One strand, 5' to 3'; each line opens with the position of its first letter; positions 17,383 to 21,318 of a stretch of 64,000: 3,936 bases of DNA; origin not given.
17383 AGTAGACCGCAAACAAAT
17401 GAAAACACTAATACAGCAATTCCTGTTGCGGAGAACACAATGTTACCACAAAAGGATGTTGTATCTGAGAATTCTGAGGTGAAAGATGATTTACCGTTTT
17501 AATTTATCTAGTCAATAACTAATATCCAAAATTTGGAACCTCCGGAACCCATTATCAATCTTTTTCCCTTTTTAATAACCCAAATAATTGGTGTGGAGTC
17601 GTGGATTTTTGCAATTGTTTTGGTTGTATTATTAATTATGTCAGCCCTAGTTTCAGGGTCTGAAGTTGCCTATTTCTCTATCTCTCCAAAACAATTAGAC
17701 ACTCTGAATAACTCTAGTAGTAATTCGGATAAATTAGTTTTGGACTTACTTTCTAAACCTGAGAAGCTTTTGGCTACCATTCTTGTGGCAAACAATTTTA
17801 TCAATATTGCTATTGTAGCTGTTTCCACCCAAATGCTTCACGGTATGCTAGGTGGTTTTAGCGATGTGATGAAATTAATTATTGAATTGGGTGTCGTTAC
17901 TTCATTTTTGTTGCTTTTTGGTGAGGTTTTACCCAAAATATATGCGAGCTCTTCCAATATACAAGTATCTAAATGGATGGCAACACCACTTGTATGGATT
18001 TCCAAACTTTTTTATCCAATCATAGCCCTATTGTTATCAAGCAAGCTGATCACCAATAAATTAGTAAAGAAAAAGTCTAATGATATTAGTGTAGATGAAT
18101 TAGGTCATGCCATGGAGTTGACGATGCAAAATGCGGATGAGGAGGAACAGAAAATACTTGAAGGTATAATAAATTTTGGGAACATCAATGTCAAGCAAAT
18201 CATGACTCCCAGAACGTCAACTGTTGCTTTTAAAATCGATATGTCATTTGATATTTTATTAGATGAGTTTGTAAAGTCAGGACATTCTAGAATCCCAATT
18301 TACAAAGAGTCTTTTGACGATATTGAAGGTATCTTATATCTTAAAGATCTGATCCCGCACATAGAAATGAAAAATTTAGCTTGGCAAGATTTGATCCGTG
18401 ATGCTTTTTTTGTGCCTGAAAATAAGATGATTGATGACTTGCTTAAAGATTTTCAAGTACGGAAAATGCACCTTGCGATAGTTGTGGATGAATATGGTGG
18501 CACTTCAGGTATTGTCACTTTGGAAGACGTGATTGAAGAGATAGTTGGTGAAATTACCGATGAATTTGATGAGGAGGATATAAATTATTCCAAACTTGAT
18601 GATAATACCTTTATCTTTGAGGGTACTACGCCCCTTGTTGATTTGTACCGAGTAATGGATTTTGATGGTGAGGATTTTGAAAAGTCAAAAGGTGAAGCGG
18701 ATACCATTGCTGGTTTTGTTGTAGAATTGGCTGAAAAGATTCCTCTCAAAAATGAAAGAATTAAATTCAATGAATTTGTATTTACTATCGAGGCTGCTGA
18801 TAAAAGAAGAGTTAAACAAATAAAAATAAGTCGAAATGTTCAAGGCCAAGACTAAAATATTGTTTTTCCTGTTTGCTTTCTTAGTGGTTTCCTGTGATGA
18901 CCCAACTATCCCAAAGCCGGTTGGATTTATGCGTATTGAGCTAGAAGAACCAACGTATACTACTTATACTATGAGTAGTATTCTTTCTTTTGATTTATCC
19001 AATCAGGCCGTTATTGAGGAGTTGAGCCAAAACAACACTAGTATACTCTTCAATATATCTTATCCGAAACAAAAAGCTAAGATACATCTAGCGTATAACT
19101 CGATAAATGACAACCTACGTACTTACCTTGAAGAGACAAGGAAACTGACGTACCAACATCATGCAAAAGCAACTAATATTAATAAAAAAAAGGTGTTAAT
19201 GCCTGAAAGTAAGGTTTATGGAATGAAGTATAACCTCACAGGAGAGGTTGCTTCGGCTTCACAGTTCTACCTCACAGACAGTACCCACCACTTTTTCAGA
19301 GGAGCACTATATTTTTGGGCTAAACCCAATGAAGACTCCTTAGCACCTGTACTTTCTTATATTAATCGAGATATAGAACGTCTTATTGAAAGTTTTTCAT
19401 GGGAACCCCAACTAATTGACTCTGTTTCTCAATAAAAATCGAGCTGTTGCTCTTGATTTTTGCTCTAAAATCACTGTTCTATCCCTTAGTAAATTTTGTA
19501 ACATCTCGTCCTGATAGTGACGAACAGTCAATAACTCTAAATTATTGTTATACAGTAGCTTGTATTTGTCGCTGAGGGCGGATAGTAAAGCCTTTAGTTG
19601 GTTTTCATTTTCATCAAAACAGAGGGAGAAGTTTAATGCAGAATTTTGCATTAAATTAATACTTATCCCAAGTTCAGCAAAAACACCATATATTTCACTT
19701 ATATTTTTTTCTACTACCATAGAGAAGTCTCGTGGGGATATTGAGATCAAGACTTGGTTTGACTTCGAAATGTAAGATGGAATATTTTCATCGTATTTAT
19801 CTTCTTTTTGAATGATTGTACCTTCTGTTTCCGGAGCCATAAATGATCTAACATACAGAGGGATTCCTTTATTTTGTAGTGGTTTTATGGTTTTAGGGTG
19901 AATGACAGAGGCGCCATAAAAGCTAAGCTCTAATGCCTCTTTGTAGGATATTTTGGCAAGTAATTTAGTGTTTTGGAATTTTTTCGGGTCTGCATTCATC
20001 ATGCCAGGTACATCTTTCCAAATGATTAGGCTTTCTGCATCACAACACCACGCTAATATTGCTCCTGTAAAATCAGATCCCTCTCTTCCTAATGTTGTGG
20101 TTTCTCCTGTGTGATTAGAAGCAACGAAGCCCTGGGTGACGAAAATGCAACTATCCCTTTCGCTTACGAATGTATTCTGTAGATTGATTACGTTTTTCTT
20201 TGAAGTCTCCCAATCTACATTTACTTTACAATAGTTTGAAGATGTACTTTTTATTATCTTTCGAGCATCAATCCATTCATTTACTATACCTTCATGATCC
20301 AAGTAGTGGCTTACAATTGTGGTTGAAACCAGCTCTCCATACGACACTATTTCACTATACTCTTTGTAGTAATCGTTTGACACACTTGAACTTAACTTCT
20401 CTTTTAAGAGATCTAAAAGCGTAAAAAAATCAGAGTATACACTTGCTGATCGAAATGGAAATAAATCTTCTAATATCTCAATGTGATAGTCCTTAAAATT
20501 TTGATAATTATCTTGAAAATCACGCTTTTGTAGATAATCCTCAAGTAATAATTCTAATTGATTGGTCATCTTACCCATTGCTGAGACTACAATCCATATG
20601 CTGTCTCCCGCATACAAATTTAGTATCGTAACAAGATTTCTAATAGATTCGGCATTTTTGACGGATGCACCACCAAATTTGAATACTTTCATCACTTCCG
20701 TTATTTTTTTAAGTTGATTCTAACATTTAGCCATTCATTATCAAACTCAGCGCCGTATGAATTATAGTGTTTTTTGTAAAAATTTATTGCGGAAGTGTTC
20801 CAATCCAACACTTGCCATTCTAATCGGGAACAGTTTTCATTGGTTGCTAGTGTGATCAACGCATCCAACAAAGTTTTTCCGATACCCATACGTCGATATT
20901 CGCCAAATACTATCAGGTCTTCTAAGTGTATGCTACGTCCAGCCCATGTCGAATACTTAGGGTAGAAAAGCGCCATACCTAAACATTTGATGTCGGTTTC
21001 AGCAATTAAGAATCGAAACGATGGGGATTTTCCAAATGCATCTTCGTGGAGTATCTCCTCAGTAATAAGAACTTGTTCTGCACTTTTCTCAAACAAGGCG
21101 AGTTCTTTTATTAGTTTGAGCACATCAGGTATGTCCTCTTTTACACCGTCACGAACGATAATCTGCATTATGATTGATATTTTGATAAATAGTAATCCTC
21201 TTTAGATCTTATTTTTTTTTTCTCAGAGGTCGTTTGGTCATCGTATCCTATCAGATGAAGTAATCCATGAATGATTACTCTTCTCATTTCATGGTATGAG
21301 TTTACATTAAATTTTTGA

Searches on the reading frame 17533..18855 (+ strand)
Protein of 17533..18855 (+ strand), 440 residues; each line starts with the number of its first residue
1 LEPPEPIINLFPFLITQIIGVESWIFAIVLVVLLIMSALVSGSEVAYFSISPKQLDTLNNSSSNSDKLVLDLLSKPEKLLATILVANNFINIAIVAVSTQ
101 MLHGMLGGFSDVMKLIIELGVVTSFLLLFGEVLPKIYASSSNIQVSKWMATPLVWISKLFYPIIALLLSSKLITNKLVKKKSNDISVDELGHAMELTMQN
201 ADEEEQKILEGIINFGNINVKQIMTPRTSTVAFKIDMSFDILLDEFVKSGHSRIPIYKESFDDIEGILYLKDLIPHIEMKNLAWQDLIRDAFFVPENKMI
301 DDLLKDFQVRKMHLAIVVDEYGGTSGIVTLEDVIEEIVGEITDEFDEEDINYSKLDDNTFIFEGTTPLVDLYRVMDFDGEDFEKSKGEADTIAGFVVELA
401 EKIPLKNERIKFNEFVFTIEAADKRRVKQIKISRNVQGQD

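Call 34: search_protein_families(library=pfam, proteins=[window:17533-18855:+], max_evalue=0.00001)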
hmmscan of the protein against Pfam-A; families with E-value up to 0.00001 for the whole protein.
window:17533-18855:+ (440 aa): 3 families
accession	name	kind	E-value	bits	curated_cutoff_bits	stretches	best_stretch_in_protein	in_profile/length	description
PF01595.25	CNNM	-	7.4e-36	123.9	28.4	1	28-200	1-174/181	Cyclin M transmembrane N-terminal domain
PF03471.22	CorC_HlyC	-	5.7e-17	61.9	27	1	354-435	2-80/81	Transporter associated domain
PF00571.33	CBS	-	2.5e-13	50.6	24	1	288-338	6-56/57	CBS domain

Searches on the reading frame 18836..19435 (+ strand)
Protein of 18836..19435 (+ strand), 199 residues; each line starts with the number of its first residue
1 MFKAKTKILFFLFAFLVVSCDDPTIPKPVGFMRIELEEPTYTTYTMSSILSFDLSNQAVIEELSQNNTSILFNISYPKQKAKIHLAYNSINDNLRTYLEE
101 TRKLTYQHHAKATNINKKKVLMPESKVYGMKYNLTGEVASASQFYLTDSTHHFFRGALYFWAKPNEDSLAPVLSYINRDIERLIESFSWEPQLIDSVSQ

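Call 78: search_protein_families(library=pfam, proteins=[window:18836-19435:+], max_evalue=0.0001)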
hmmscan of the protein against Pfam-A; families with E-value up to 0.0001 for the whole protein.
window:18836-19435:+ (199 aa): 1 family
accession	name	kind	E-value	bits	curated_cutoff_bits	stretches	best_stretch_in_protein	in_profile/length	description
PF25593.1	GldD_lipo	-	5e-59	199.5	27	1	24-189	4-170/170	Gliding motility lipoprotein GldD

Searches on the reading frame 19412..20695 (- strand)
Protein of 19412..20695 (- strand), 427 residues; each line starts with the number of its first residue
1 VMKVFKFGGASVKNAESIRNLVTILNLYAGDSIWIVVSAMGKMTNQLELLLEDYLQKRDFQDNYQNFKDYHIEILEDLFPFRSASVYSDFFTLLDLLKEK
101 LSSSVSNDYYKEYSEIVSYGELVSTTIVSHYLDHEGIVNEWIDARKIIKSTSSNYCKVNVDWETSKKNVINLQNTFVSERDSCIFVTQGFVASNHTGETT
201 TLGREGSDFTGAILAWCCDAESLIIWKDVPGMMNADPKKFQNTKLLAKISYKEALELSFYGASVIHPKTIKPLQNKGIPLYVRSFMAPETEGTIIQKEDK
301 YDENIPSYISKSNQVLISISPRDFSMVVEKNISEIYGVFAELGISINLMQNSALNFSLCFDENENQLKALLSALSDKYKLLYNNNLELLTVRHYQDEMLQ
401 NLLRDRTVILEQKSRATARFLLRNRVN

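Call 34: search_protein_families(library=pfam, proteins=[window:19412-20695:-], max_evalue=0.00001)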
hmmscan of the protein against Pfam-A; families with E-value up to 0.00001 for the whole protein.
window:19412-20695:- (427 aa): 1 family
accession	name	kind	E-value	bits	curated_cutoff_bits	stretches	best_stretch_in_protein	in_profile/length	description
PF00696.33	AA_kinase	-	5.8e-41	141.2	24.9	1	1-284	1-234/234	Amino acid kinase family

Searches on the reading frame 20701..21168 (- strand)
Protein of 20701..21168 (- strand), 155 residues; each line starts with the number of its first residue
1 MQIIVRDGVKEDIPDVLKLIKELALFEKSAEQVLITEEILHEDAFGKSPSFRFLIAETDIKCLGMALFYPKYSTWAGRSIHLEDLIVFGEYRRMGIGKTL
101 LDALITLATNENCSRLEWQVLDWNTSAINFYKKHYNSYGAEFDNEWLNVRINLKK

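Call 78: search_protein_families(library=pfam, proteins=[window:20701-21168:-], max_evalue=0.0001)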
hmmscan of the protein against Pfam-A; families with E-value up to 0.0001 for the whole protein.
window:20701-21168:- (155 aa): 3 families
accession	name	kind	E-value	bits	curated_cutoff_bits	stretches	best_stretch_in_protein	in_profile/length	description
PF00583.31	Acetyltransf_1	-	1.9e-19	70.5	20.7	1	35-133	18-113/116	Acetyltransferase (GNAT) family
PF13508.13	Acetyltransf_7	-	5.5e-11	43.1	27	1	50-134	2-80/84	Acetyltransferase (GNAT) domain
PF13673.13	Acetyltransf_10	-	1.9e-06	28.3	23.6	1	47-134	27-105/128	Acetyltransferase (GNAT) domain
